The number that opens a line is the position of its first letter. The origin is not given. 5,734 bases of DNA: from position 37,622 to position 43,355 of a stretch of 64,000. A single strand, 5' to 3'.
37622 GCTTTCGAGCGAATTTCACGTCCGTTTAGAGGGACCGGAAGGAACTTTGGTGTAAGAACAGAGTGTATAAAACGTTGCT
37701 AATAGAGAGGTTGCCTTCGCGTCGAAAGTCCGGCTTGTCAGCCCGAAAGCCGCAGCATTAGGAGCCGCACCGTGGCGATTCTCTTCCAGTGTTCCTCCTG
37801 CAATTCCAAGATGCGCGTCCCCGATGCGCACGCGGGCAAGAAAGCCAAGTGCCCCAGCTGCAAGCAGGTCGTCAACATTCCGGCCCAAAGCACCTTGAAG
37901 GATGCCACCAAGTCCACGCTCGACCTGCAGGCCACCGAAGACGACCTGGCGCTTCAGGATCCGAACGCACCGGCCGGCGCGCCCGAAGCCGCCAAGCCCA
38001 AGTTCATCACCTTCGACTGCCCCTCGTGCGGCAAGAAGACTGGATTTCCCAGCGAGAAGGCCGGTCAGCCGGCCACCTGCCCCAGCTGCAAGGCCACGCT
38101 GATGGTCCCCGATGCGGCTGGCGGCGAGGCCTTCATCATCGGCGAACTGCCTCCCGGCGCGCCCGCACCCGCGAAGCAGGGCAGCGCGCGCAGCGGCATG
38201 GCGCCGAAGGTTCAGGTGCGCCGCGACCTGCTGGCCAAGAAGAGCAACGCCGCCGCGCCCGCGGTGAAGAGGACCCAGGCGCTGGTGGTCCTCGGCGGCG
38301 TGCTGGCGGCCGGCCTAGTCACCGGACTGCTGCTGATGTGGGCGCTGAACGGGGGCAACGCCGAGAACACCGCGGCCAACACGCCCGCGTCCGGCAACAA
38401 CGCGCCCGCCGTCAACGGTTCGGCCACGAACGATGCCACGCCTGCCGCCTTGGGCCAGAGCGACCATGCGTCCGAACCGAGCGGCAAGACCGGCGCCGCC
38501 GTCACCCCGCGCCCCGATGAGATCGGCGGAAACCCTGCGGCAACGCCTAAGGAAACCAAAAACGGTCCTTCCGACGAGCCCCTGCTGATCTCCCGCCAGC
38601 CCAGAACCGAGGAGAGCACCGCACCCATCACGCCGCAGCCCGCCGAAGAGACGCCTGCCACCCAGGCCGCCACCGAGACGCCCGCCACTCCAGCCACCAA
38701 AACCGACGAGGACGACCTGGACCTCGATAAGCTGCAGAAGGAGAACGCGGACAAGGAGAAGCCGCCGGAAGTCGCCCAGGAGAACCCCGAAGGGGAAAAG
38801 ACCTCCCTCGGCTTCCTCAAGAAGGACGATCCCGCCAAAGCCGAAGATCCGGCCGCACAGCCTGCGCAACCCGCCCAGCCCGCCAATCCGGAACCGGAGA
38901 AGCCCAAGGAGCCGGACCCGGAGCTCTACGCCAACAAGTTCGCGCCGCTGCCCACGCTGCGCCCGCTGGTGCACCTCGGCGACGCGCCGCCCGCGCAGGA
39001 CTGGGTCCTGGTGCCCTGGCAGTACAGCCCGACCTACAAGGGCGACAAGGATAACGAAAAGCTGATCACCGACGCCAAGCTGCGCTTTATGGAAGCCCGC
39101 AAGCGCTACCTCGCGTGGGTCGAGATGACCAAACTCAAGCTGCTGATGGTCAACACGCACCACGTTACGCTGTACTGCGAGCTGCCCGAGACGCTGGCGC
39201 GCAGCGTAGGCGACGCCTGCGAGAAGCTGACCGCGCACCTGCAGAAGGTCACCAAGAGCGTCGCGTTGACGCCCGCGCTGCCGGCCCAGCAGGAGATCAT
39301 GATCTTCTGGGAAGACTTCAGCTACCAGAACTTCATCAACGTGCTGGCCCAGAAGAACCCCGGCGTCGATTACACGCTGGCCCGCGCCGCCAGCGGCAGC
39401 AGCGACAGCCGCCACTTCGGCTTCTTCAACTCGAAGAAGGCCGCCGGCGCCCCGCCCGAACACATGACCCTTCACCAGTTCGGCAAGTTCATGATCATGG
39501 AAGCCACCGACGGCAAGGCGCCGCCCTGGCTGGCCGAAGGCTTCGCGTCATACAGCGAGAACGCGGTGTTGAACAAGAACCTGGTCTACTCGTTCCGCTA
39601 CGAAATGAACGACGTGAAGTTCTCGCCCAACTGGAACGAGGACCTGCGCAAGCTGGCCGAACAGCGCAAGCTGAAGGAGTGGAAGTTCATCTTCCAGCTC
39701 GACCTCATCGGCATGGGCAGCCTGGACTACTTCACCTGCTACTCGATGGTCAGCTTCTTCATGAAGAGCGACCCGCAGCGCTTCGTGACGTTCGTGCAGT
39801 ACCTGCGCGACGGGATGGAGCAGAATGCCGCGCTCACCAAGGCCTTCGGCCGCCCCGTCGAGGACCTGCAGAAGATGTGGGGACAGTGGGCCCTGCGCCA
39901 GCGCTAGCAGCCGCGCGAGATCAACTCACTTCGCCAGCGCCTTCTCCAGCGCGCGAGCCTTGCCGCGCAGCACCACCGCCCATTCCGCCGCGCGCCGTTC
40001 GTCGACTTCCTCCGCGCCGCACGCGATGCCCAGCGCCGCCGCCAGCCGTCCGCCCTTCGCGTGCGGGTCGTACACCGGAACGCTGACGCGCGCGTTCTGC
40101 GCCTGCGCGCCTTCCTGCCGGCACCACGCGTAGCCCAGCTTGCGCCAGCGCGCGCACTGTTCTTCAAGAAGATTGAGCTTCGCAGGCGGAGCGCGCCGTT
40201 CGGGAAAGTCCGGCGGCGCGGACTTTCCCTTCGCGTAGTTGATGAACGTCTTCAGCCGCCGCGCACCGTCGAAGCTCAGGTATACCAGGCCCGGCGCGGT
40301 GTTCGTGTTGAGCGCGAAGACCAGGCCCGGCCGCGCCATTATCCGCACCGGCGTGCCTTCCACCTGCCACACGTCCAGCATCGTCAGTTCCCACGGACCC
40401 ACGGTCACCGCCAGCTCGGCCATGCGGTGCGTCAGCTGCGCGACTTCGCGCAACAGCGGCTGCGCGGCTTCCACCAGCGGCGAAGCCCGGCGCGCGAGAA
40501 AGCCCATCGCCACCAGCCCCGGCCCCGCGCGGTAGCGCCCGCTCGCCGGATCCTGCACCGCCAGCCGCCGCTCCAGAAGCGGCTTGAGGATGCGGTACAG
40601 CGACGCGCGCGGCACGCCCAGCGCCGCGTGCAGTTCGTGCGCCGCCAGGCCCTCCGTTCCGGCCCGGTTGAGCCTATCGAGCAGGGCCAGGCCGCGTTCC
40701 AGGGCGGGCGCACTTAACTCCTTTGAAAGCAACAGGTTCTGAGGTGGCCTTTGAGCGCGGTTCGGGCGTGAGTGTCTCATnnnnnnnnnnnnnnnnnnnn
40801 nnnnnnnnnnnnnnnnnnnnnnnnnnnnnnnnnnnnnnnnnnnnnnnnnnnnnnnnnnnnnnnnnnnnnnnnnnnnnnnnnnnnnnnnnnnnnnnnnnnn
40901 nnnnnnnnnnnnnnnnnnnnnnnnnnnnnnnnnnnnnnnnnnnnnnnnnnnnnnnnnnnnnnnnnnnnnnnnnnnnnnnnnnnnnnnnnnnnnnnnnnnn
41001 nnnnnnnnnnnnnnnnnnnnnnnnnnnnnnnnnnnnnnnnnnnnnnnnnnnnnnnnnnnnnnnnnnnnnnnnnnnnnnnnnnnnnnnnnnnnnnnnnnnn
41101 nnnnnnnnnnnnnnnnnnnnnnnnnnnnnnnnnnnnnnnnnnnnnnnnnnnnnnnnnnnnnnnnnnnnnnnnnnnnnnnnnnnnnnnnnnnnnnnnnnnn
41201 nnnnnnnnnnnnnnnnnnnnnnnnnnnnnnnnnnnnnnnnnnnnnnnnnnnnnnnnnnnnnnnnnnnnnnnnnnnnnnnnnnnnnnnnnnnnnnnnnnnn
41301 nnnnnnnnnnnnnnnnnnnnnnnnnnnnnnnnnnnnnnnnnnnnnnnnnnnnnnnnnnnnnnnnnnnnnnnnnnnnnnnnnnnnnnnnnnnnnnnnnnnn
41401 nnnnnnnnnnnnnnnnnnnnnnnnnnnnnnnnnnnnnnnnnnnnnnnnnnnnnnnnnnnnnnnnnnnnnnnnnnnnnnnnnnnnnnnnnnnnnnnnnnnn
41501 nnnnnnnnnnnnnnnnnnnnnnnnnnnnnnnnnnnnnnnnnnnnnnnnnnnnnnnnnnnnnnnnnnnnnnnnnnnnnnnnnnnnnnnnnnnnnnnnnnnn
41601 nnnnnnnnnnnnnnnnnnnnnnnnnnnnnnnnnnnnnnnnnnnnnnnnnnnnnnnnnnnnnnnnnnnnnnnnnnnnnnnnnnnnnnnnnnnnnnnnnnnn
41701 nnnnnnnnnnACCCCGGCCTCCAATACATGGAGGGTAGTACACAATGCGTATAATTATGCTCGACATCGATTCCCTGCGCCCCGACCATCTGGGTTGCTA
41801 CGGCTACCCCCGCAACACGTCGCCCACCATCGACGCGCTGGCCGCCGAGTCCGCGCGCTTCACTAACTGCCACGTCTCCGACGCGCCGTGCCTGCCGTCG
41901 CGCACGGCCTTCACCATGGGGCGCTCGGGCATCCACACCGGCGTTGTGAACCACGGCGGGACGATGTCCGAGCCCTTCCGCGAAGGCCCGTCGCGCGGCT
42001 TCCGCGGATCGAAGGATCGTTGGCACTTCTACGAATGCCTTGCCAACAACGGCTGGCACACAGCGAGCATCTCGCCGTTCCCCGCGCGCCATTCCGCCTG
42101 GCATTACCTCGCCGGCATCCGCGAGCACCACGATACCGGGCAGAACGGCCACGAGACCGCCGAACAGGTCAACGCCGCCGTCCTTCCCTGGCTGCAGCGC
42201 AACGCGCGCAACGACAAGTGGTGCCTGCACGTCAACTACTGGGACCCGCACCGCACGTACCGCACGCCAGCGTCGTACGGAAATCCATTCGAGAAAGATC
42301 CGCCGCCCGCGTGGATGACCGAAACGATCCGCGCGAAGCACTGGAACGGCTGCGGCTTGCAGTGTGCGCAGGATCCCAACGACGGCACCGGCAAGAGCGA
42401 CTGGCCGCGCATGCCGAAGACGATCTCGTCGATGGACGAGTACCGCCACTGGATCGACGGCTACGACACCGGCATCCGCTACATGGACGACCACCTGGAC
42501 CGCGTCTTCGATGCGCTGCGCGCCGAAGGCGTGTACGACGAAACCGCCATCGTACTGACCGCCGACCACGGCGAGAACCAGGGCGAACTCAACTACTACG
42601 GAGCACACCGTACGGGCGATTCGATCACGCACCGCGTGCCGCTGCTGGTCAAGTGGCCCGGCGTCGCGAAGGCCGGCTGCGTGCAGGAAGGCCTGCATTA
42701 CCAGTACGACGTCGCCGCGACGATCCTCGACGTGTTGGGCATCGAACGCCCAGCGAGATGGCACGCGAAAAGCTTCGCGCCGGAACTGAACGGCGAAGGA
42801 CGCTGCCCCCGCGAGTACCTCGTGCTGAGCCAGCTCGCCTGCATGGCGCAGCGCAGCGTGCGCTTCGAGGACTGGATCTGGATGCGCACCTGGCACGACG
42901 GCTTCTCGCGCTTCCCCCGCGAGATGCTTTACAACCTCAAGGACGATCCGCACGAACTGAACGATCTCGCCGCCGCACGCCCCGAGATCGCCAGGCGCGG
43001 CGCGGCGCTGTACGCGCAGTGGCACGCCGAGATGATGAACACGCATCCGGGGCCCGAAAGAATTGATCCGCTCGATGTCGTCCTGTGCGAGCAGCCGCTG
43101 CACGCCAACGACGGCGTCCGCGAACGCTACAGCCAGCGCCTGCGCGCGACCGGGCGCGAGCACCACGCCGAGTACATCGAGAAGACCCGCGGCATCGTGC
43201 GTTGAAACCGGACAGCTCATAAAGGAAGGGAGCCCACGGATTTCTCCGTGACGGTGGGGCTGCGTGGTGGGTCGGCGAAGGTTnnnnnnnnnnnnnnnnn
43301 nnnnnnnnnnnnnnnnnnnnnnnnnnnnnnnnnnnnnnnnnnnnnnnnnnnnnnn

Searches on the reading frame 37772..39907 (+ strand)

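Call 21: search_protein_families(library=pfam, proteins=[window:37772-39907:+], max_evalue=0.001)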
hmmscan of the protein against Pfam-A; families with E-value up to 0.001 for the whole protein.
window:37772-39907:+ (711 aa): 2 families
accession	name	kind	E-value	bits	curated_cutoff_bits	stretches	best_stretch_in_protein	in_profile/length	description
PF13717.11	Zn_ribbon_4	-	8e-06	26.1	30.3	0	5-33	3-34/36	zinc-ribbon domain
PF13485.12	Peptidase_MA_2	-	4.2e-05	23.9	32.4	0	650-706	141-198/201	Peptidase MA superfamily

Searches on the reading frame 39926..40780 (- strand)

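Call 21: search_protein_families(library=pfam, proteins=[window:39926-40780:-], max_evalue=0.001)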
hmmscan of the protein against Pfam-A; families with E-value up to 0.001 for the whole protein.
window:39926-40780:- (284 aa): 3 families
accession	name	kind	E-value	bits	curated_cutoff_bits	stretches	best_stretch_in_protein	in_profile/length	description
PF01614.24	IclR_C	-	8.2e-09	35.7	24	1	101-278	8-172/174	Bacterial transcriptional regulator IclR C-terminal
PF09339.16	HTH_IclR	-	8.9e-09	35.4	22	1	26-78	1-52/52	IclR helix-turn-helix domain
PF25213.1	HVO_A0261_N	-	0.00051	20.3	35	0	38-85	18-63/86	HVO_A0261 N-terminal domain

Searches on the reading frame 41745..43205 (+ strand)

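Call 21: search_protein_families(library=pfam, proteins=[window:41745-43205:+], max_evalue=0.001)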
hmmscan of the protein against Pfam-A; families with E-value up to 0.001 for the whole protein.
window:41745-43205:+ (486 aa): 4 families
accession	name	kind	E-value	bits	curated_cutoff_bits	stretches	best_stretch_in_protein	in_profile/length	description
PF00884.28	Sulfatase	-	1.3e-33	117.1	25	1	8-333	8-301/301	Sulfatase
PF16347.10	SGSH_C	-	2.5e-10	41.2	29.3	1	295-410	15-133/154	N-sulphoglucosamine sulphohydrolase, C-terminal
PF01663.27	Phosphodiest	-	1.3e-05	25.4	23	1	242-280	186-224/342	Type I phosphodiesterase / nucleotide pyrophosphatase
PF01676.23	Metalloenzyme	-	0.00041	20.4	24.3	1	237-334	166-251/252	Metalloenzyme superfamily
